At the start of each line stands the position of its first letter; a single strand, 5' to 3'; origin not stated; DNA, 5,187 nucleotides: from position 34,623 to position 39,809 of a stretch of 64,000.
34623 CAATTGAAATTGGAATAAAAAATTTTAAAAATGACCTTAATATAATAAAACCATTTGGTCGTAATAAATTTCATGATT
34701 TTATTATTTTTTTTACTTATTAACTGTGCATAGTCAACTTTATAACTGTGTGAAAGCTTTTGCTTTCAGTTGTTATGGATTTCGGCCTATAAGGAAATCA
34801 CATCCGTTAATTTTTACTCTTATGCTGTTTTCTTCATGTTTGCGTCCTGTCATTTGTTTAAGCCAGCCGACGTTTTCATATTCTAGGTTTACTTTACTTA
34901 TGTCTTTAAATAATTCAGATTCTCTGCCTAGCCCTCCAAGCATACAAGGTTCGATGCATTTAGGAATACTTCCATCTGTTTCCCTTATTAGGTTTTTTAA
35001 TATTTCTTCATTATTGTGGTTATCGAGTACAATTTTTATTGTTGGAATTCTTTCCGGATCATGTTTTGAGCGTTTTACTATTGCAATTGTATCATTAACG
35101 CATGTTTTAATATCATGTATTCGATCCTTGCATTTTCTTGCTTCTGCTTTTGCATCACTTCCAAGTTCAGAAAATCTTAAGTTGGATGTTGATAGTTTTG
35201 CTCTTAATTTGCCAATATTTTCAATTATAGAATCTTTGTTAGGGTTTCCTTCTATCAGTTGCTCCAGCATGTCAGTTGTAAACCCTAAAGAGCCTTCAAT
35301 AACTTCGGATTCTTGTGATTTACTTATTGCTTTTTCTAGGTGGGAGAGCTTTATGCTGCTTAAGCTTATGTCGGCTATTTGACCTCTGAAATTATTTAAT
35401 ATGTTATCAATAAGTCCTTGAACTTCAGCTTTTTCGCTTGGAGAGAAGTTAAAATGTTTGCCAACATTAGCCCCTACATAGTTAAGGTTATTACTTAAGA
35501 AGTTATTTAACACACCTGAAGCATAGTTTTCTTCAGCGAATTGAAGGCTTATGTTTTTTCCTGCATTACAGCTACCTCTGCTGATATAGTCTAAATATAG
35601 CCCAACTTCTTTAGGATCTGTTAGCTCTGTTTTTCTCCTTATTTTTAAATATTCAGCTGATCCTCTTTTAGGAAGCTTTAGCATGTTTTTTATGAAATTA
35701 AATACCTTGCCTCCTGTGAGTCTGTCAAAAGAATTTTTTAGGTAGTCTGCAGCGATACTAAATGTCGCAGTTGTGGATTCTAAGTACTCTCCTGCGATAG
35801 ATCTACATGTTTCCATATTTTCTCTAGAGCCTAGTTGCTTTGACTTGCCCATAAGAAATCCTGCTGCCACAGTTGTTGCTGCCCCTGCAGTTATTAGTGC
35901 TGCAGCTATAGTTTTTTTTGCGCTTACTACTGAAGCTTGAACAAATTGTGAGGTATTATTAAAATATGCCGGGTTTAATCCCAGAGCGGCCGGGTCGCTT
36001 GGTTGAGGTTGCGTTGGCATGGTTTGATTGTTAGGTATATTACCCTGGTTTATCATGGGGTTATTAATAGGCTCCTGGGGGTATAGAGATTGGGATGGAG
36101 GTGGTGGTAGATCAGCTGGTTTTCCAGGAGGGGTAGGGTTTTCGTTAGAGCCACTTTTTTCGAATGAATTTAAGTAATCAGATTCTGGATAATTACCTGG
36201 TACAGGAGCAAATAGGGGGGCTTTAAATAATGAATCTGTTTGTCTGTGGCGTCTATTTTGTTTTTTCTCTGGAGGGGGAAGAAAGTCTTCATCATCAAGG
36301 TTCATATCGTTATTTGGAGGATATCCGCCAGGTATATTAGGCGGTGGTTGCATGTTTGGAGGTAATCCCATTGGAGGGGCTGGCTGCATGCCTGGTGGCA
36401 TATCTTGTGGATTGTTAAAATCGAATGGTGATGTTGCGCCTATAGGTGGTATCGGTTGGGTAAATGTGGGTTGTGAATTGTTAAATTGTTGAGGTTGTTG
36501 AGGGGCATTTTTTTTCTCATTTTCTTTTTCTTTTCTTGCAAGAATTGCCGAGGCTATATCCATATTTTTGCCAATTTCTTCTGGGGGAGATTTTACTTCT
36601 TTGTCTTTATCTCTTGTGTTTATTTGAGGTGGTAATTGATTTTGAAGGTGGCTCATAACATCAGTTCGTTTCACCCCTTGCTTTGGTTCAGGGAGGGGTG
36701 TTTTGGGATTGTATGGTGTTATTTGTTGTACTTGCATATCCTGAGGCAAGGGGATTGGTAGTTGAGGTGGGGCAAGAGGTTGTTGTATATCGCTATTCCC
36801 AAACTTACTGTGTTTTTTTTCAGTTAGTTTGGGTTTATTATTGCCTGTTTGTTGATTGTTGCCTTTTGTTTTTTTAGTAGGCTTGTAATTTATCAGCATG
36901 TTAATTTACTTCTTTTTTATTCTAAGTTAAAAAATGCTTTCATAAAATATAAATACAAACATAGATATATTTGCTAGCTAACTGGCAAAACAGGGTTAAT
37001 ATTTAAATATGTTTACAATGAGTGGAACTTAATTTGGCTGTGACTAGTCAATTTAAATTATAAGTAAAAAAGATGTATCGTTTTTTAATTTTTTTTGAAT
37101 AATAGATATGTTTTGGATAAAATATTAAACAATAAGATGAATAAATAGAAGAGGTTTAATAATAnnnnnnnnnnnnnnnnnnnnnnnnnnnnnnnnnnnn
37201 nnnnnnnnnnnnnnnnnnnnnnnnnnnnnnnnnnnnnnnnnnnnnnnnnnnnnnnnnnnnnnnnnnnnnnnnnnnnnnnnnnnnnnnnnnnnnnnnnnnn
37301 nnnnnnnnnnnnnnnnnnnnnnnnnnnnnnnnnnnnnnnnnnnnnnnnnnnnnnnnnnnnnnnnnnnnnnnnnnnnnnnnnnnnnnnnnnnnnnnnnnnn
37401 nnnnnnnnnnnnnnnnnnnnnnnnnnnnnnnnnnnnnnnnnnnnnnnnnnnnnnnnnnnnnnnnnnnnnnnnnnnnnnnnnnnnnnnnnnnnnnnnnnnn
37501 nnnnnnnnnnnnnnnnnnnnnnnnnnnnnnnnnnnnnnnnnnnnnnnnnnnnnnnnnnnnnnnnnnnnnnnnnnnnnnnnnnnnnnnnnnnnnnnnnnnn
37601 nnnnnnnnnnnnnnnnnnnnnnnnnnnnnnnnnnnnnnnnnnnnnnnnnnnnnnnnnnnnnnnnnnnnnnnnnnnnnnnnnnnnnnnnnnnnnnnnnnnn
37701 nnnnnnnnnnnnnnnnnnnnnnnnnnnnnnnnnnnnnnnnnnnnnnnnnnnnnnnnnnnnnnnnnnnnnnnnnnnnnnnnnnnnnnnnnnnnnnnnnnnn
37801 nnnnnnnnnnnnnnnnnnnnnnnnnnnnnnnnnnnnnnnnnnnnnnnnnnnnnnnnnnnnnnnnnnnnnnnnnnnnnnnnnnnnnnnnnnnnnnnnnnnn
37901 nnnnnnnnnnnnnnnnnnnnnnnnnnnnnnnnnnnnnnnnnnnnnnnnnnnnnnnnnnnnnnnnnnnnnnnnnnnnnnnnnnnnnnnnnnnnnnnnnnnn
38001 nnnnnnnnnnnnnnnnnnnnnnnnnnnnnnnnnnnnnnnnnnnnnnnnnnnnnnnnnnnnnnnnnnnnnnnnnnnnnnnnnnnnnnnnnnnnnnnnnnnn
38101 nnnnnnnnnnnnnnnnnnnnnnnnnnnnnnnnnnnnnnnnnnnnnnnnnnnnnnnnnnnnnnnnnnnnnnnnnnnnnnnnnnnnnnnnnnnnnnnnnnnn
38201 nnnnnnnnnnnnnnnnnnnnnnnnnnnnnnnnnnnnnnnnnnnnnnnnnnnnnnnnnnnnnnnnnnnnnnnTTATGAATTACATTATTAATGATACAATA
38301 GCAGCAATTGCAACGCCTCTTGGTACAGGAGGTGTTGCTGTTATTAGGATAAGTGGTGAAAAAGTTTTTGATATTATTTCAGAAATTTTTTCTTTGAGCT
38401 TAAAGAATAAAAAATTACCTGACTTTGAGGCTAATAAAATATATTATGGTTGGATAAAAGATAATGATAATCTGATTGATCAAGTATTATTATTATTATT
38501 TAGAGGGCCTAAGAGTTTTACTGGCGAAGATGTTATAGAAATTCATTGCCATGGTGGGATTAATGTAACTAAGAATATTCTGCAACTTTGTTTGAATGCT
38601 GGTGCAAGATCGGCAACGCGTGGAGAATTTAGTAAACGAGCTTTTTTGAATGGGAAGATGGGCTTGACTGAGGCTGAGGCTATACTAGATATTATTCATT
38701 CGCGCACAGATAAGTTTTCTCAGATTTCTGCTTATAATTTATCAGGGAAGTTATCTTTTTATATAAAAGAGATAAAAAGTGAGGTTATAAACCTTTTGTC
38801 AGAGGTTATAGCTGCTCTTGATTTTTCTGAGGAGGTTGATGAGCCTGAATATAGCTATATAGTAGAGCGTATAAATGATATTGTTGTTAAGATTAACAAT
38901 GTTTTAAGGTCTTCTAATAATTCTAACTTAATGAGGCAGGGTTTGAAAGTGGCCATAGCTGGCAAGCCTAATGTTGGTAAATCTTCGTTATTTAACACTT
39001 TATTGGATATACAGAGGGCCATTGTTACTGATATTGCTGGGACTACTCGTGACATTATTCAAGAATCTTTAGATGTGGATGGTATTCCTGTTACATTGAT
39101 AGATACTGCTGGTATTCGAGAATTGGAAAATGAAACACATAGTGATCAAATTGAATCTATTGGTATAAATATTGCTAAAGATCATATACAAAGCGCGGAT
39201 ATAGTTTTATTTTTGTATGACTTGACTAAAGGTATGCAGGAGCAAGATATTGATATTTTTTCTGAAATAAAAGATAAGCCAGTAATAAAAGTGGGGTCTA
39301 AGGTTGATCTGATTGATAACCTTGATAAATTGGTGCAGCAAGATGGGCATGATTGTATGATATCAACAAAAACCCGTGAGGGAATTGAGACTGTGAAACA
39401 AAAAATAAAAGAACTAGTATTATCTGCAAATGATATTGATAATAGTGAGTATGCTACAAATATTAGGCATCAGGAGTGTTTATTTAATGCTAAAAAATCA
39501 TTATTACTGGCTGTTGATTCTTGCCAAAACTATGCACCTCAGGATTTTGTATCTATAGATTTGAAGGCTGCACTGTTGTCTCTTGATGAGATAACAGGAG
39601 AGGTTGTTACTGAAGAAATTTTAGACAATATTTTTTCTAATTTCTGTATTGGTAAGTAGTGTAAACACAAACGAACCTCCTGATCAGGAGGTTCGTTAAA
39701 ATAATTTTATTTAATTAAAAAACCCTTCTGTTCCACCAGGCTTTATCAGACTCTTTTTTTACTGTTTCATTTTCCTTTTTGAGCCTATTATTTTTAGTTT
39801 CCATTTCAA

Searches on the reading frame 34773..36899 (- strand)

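Call 9: search_protein_families(library=pfam, proteins=[window:34773-36899:-])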
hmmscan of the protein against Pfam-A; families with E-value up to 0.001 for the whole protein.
window:34773-36899:- (708 aa): 1 family
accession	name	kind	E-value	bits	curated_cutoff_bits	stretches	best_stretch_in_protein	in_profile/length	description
PF14860.11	DrrA_P4M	-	0.00072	19.9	26.2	0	498-560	32-93/103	DrrA phosphatidylinositol 4-phosphate binding domain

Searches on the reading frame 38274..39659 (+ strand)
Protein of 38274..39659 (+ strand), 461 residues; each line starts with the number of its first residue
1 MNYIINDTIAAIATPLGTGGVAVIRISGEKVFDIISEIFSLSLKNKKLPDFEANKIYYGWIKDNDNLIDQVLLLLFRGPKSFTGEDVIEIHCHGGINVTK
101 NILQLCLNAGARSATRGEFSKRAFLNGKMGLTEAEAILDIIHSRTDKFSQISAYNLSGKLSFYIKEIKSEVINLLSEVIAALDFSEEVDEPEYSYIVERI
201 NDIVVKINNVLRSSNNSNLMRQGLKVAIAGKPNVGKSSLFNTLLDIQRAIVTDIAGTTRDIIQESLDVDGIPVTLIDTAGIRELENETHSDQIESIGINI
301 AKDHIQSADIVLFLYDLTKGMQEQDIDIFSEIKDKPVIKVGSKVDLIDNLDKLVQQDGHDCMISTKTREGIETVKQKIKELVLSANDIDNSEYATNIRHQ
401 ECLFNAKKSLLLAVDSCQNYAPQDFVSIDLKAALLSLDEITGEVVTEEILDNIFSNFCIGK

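Call 71: search_protein_families(library=pfam, proteins=[window:38274-39659:+], max_evalue=0.00001)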
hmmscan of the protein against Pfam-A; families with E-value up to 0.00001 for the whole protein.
window:38274-39659:+ (461 aa): 5 families
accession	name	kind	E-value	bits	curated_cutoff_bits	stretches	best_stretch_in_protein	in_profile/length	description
PF12631.12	MnmE_helical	-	2.6e-52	178.4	40.1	1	131-458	1-211/211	MnmE helical domain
PF10396.14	TrmE_N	-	1.5e-42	144.9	29.8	1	8-128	1-117/117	GTP-binding protein TrmE N-terminus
PF01926.29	MMR_HSR1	-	1.5e-24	86.7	21.9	1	225-340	1-110/113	50S ribosome-binding GTPase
PF02421.24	FeoB_N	-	5.1e-09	36.3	27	1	225-295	2-71/156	Ferrous iron transport protein B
PF00350.29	Dynamin_N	-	7.7e-08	33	27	0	267-334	97-155/168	Dynamin family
